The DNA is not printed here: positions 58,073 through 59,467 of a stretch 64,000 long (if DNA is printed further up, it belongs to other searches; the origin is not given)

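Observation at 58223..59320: Membrane-anchored protein combining an HsdR_N-like PD-(D/E)XK nuclease core with a ~130-residue Lys/Glu-rich coiled coil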

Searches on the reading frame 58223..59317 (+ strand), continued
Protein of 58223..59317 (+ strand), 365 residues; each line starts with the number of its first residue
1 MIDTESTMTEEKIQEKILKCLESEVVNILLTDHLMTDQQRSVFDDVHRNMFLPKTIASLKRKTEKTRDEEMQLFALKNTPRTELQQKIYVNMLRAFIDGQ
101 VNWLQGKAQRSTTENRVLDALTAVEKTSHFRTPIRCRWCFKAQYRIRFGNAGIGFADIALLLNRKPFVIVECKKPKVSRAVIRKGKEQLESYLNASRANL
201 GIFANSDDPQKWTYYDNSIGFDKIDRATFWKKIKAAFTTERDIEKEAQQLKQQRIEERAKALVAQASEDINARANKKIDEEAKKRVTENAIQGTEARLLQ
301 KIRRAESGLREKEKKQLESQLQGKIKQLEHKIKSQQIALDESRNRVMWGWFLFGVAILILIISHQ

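Call 26: find_encoding_contigs(protein=P0037, flank=7000, max_places=2)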
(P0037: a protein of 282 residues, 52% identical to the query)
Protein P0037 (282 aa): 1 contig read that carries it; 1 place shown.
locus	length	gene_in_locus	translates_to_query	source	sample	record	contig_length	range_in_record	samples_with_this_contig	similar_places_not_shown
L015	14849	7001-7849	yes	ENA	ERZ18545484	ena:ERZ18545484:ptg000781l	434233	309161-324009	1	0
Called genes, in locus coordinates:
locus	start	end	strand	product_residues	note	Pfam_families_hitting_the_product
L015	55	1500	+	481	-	PF02934:GatB_N, PF02637:GatB_Yqey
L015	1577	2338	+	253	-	PF01555:N6_N4_Mtase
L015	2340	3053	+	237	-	-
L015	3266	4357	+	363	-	PF00005:ABC_tran, PF13304:AAA_21 (faint), PF08402:TOBE_2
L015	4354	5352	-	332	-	PF01408:GFO_IDH_MocA, PF02894:GFO_IDH_MocA_C (weak), PF22725:GFO_IDH_MocA_C3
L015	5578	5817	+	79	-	PF04255:DUF433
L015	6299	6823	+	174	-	-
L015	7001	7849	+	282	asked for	PF04313:HSDR_N (weak), PF13588:HSDR_N_2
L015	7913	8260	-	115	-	PF15970:HicB-like_2, PF15919:HicB_lk_antitox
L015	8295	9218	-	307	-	PF12760:Zn_ribbon_IS1595 (weak), PF12762:DDE_Tnp_IS1595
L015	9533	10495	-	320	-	PF00583:Acetyltransf_1, PF13527:Acetyltransf_9, PF13508:Acetyltransf_7 (faint), PF13673:Acetyltransf_10 (faint)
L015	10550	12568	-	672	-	PF08450:SGL (faint), PF01436:NHL (weak)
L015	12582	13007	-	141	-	-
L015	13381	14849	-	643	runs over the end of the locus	PF20581:DUF6785, PF20580:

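Call 27: find_encoding_contigs(protein=P0053, flank=7000, max_places=2)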
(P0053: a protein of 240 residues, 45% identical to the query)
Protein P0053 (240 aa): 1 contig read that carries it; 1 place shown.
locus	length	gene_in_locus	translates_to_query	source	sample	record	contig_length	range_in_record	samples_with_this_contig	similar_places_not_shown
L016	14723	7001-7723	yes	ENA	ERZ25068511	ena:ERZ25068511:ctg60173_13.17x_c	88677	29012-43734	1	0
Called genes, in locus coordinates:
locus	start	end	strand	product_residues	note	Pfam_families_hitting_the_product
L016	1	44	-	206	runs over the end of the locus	PF01656:CbiA, PF09140:MipZ (weak), PF10609:ParA (weak), PF13614:AAA_31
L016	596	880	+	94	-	-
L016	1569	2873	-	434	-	PF01051:Rep3_N, PF21205:Rep3_C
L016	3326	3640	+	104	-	-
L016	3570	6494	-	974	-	PF13338:AbiEi_4 (faint)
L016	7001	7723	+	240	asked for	PF04313:HSDR_N (weak), PF13588:HSDR_N_2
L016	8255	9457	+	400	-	PF00932:LTD (weak)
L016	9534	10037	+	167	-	-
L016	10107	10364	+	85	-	-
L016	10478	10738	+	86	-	-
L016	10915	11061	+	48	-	-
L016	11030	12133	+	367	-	PF13433:Peripla_BP_5, PF13458:Peripla_BP_6, PF01094:ANF_receptor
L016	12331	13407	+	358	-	PF03372:Exo_endo_phos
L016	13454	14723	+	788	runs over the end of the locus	PF14580:LRR_9 (faint), PF12799:LRR_4, PF23211:LRR_LRWD1 (faint), PF12799:LRR_4, PF13855:LRR_8 (weak), PF12799:LRR_4 (weak), PF13860:FlgD_ig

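Call 28: predict_structure(alignment_id=A1)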
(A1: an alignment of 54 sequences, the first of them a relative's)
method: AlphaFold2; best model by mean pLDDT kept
length: 365 residues; sequences in the alignment: 54
mean_pLDDT: 84.2   pTM: 0.60
mean pLDDT of the five models: 84.2, 82.7, 80.6, 79.4, 78.8
residues with pLDDT >= 90: 135; 70-90: 187; 50-70: 32; < 50: 11
segments of 3 or more residues with pLDDT < 50: 1-4, 288-292
pLDDT, mean of each block of 10 residues (from residue 1): 62 88 82 74 88 93 95 88 84 89 95 94 75 66 92 94 93 92 96 96 92 94 96 88 77 85 85 83 61 66 84 89 85 72 67 81 78
secondary structure, 60 per line:
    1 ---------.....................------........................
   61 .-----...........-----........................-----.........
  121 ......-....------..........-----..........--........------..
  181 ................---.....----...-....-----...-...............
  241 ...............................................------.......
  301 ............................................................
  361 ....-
elements in order: H10-30 H37-61 H67-77 H83-106 H112-126 H128-131 E138-147 E153-162 E165-172 H179-196 E200-204 E213-216 E222-224 H226-287 H294-364

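Call 31: fold_search(model_id=the predicted structure, library=pdb)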
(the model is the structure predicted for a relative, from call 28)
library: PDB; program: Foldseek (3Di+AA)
matches with E <= 10: 484; with E <= 0.001: 0
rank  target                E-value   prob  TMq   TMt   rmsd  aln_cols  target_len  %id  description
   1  6mag_A                3.8e-03  0.51  0.14  0.18  17.3       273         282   10  native BbvCI B2 dimer in space group C222 (released 2018-11-14)
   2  6xl1_A                4.5e-03  0.80  0.14  0.14  14.5       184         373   14  crystal structure of cA4-activated Card1(D294N) (released 2020-12-30)
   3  6eg7_B                5.4e-03  0.60  0.16  0.20  17.1       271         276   10  BbvCI B2 dimer with I3C clusters (released 2018-11-14)
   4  3ijm_B                6.8e-03  0.99  0.20  0.44  13.0       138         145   18  The structure of a restriction endonuclease-like fold superfamily protein from Spirosoma linguale. (released 2009-09-22)
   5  6m9g_A                8.1e-03  0.47  0.12  0.15  15.9       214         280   11  BbvCI B2 dimer with Ta6Br14 clusters (released 2018-11-14)
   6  3ijm_A                1.2e-02  0.98  0.20  0.46  12.2       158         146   12  The structure of a restriction endonuclease-like fold superfamily protein from Spirosoma linguale. (released 2009-09-22)
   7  6m9g_B                1.2e-02  0.35  0.14  0.18  17.1       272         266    9  BbvCI B2 dimer with Ta6Br14 clusters (released 2018-11-14)
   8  7esz_A                1.3e-02  0.47  0.13  0.08  16.3       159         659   17  Crystal structure of the complex formed by Wolbachia cytoplasmic incompatibility factors CinA and CinB with Mn2+ from  (released 2021-11-10)
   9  4xjx_B                1.9e-02  0.44  0.14  0.06  20.6       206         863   14  STRUCTURE OF MUTANT (E165H) OF THE HSDR SUBUNIT OF THE ECOR124I RESTRICTION ENZYME IN COMPLEX WITH ATP (released 2016-01-20)
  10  4bec_B                2.6e-02  0.44  0.15  0.07  19.8       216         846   13  MUTANT (K220A) OF THE HSDR SUBUNIT OF THE ECOR124I RESTRICTION ENZYME IN COMPLEX WITH ATP (released 2014-03-26)
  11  2w00_A                4.0e-02  0.33  0.13  0.06  20.5       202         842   11  Crystal structure of the HsdR subunit of the EcoR124I restriction enzyme in complex with ATP (released 2008-12-16)
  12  6wxw_A                4.8e-02  0.33  0.13  0.13  14.1       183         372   15  crystal structure of apo Card1 (released 2020-12-30)
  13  2gs4_A                1.5e-01  0.20  0.13  0.23  16.2       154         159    8  The crystal structure of the E.coli stress protein YciF. (released 2006-10-17)
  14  1yo7_A                2.4e-01  0.23  0.13  0.29  11.8       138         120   14  Re-engineering topology of the homodimeric ROP protein into a single-chain 4-helix bundle (released 2005-02-15)
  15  9v1h_R                2.7e-01  0.08  0.11  0.13  17.6       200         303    8  Cryo-EM structure of Gi-coupled NPFF2R in complex with GUB08248 (released 2026-02-04)
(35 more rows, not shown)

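Call 52: search_protein_families(library=pfam, proteins=[L011:7101-8987:+, L012:8243-8818:+, L002:10759-11223:+, L002:9767-9934:+, L016:3570-6491:-, L015:6299-6820:+], max_evalue=0.01)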
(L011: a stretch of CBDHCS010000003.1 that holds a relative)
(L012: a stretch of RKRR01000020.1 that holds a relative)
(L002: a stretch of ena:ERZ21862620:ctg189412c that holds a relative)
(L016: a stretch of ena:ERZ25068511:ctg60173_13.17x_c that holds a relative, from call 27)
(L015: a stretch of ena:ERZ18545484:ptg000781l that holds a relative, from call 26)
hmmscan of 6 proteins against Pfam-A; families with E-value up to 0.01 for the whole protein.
L011:7101-8987:+ (629 aa): 18 families
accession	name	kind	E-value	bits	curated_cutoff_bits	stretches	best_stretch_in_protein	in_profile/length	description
PF13742.12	tRNA_anti_2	-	1.2e-23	83.5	27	2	37-130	2-94/95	OB-fold nucleic acid binding domain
PF12836.13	HHH_3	-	1.9e-22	79.6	27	1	567-626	5-64/65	Helix-hairpin-helix motif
PF00633.29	HHH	-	2.8e-12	46.2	24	1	567-595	2-30/30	Helix-hairpin-helix motif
PF01336.31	tRNA_anti-codon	-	3.5e-12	46.5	27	1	58-131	1-73/75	OB-fold nucleic acid binding domain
PF13588.12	HSDR_N_2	-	5.7e-08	33.3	25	1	300-365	24-90/110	Type I restriction enzyme R protein N terminus (HSDR_N)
PF14520.12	HHH_5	-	3.2e-07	31.2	27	1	570-594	29-53/57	Helix-hairpin-helix domain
PF03934.19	T2SSK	-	3.2e-05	24.6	24.2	1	568-616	1-49/63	Type II secretion system (T2SS), protein K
PF06514.17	PsbU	-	6.6e-05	23.3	24.5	1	565-625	12-68/93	Photosystem II 12 kDa extrinsic protein (PsbU)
PF06785.16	UPF0242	-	0.00024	21.6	33.5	1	452-540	65-143/194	Uncharacterised protein family (UPF0242) N-terminus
PF09762.14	CCDC93_CC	-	0.00077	19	30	1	461-542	124-205/429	CCDC93 coiled-coil domain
PF14579.12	HHH_6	-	0.00086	19.9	25.6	1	578-623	27-75/90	Helix-hairpin-helix motif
PF04919.18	DUF655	-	0.0012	19.3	22.2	1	574-614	114-154/181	Protein of unknown function (DUF655)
PF12826.13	HHH_2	-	0.002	18.7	27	0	567-598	26-57/64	Helix-hairpin-helix motif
PF07200.18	Mod_r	-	0.0026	18.2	30.1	1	449-540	26-113/146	Modifier of rudimentary (Mod(r)) protein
PF06810.17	Phage_scaffold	-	0.0031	18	35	1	474-538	19-86/170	Phage capsid assembly scaffolding protein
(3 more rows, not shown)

L012:8243-8818:+ (192 aa): 32 families (the best 25 are shown)
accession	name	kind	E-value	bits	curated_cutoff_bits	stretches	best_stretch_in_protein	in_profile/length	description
PF12836.13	HHH_3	-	1.3e-25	89.7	27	1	129-190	4-65/65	Helix-hairpin-helix motif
PF00633.29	HHH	-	5.4e-16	57.9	24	2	132-158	4-30/30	Helix-hairpin-helix motif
PF14520.12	HHH_5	-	2.8e-10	41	27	2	135-156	31-52/57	Helix-hairpin-helix domain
PF03934.19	T2SSK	-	4.3e-07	30.6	24.2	1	131-180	1-51/63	Type II secretion system (T2SS), protein K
PF14716.13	HHH_8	-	6e-07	30.2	30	0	164-187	43-66/73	Helix-hairpin-helix domain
PF12826.13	HHH_2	-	1e-06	29.3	27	1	132-164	28-60/64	Helix-hairpin-helix motif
PF11798.14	IMS_HHH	-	6.3e-06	26.6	24.4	1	170-186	12-28/32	IMS family HHH motif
PF02183.23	HALZ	-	8.4e-06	26.3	28.1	0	106-128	16-38/43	Homeobox associated leucine zipper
PF21176.3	RecR_HhH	-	9.1e-06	25.8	27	0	138-153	5-20/45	RecR, helix-hairpin-helix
PF13870.11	CCDC113_CCDC96_CC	-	1.1e-05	25.7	31.6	1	44-128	54-138/177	CCDC113/CCDC96, coiled-coil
PF08961.15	NRBF2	-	5.4e-05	23.3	36.8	1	43-107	78-142/200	Nuclear receptor-binding factor 2, autophagy regulator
PF06156.18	YabA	-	6.3e-05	23.9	30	0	75-134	2-53/103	Initiation control protein YabA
PF06514.17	PsbU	-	7.3e-05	23.2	24.5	1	130-186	14-66/93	Photosystem II 12 kDa extrinsic protein (PsbU)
PF11559.13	ADIP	-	9.8e-05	22.9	34.3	1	35-126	40-132/151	Afadin- and alpha -actinin-Binding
PF06005.17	ZapB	-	0.00012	22.9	31.5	1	45-97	10-62/71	Cell division protein ZapB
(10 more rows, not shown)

L002:10759-11223:+ (155 aa): 0 families

L002:9767-9934:+ (56 aa): 0 families

L016:3570-6491:- (973 aa): 1 family
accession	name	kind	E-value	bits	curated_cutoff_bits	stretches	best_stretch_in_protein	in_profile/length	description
PF13338.12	AbiEi_4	-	3e-06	27.7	25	1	944-971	26-49/49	Transcriptional regulator, AbiEi antitoxin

L015:6299-6820:+ (174 aa): 0 families

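Call 55: search_protein_families(library=pfam, proteins=[L001:9461-9709:+, L001:9780-10001:+, L001:11299-11520:+, L001:7889-9346:+], max_evalue=0.001)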
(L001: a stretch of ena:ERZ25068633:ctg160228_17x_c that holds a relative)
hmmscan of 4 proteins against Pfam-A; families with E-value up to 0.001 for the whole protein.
L001:9461-9709:+ (83 aa): 0 families

L001:9780-10001:+ (74 aa): 0 families

L001:11299-11520:+ (74 aa): 0 families

L001:7889-9346:+ (486 aa): 6 families
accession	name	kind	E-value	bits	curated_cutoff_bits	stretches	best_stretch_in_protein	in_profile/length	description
PF00092.34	VWA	-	1.4e-16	61.7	23.8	2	131-270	1-138/174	von Willebrand factor type A domain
PF13519.12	VWA_2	-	1.5e-10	42.1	27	1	325-429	1-106/107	von Willebrand factor type A domain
PF00362.24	Integrin_beta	-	4.1e-07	30.4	24.8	0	128-175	4-51/248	Integrin beta chain VWA domain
PF13768.12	VWA_3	-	1.4e-06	28.9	27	0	131-270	2-132/155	von Willebrand factor type A domain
PF22403.1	DUF6981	-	0.00013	22.3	26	0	119-184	17-83/84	Domain of unknown function (DUF6981)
PF25106.1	VWA_4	-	0.00096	19.2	27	0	132-162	2-32/169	von Willebrand factor A domain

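Call 63: list_cluster_members(proteins=[P0001, P0059, P0074, P0081, P0138, P0150, P0076, P0090, P0111, P0117])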
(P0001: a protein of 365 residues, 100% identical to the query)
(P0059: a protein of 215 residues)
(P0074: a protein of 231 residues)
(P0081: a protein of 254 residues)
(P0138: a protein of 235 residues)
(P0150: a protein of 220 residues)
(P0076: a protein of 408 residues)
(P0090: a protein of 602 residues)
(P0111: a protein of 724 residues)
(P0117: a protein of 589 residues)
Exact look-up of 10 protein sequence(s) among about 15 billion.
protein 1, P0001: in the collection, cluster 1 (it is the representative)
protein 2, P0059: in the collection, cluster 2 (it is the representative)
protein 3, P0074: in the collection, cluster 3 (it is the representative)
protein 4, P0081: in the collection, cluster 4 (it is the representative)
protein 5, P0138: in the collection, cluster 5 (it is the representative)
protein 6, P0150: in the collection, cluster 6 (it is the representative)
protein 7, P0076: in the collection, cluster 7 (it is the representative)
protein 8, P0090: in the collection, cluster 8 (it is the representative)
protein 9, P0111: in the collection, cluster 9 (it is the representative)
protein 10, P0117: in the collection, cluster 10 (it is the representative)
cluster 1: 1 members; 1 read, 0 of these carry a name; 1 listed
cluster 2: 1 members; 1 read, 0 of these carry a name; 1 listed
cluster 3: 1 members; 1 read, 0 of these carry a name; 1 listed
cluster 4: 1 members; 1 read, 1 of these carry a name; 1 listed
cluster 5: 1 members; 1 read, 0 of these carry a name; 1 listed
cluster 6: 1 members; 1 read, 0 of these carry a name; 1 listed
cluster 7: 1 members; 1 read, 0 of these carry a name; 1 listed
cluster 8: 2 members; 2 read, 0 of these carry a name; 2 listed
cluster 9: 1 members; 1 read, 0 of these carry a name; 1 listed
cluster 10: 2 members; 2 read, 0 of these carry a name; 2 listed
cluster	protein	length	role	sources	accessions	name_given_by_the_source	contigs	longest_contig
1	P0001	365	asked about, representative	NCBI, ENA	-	-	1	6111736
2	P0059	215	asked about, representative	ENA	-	-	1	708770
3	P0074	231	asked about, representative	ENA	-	-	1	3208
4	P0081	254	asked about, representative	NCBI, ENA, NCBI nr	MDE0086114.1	MAG: type I restriction enzyme HsdR N-terminal domain-containing protein [Candidatus ... | type I restriction enzyme HsdR N-terminal domain-containing protein [Candidatus ...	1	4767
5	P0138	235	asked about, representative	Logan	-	-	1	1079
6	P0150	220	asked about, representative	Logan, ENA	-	-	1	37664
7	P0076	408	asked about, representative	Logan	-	-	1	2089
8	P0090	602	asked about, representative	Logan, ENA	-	-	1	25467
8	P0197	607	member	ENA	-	-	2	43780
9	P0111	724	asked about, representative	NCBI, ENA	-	-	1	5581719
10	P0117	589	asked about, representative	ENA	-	-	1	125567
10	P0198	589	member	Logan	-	-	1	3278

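Call 76: search_dna_similar(query=window:58223-59317:+, collection=plasmids, mode=protein, max_evalue=0.001, max_rows=15)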
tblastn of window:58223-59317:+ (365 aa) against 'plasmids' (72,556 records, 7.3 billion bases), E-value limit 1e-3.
Records with a match: 1; places in all: 1; records where one place covers at least 80% of the query: 0.
Best place of each record, by identity: <60% 1.
By first word of the organism name: Picosynechococcus 1.
By predicted mobility (MOB-suite, as given by PLSDB): mobilizable 1.
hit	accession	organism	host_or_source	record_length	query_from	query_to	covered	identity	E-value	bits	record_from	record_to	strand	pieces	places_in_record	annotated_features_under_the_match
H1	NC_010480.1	Picosynechococcus sp. PCC 7002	-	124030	142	328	51%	28.6%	3e-5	54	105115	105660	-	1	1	N-6 DNA methylase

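Call 77: search_dna_similar(query=window:58223-59317:+, collection=phages, mode=protein, max_evalue=0.001, max_rows=15)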
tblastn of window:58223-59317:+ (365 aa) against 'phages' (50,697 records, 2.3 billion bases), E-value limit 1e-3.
No match.

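Call 78: get_annotated_region(hit=H1, flank=6000)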
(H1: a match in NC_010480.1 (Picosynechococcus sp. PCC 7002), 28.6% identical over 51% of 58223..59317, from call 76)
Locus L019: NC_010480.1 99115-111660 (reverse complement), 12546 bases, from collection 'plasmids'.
description: Picosynechococcus sp. PCC 7002 plasmid pAQ6, complete sequence
organism: Picosynechococcus sp. PCC 7002 (NCBI taxid 32049)
taxonomy: Bacteria; Cyanobacteriota; Cyanophyceae; Chroococcales; Geminocystaceae; Picosynechococcus; Picosynechococcus sp. PCC 7002
host: -; source: -; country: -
typing (MOB-suite, as given by PLSDB): mobilizable; relaxase MOBF
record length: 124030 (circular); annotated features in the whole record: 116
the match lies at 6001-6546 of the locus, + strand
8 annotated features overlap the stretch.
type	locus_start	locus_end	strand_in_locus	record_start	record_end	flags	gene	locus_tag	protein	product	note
CDS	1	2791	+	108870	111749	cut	-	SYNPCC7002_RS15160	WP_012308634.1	helicase-related protein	-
CDS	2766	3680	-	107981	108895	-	-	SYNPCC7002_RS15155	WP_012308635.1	hypothetical protein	-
CDS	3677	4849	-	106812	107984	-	-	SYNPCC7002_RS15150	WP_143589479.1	hypothetical protein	-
CDS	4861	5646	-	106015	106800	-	-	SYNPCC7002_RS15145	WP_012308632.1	hypothetical protein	-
CDS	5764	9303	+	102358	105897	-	-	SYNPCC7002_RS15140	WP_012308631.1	N-6 DNA methylase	GO:0006306 - DNA methylation [Evidence IEA]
CDS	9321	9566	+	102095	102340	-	-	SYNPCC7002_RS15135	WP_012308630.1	hypothetical protein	-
CDS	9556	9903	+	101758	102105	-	-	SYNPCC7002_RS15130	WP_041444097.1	type II toxin-antitoxin system RelE/ParE family toxin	-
CDS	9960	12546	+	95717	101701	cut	-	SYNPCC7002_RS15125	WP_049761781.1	strawberry notch C-terminal domain-containing protein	-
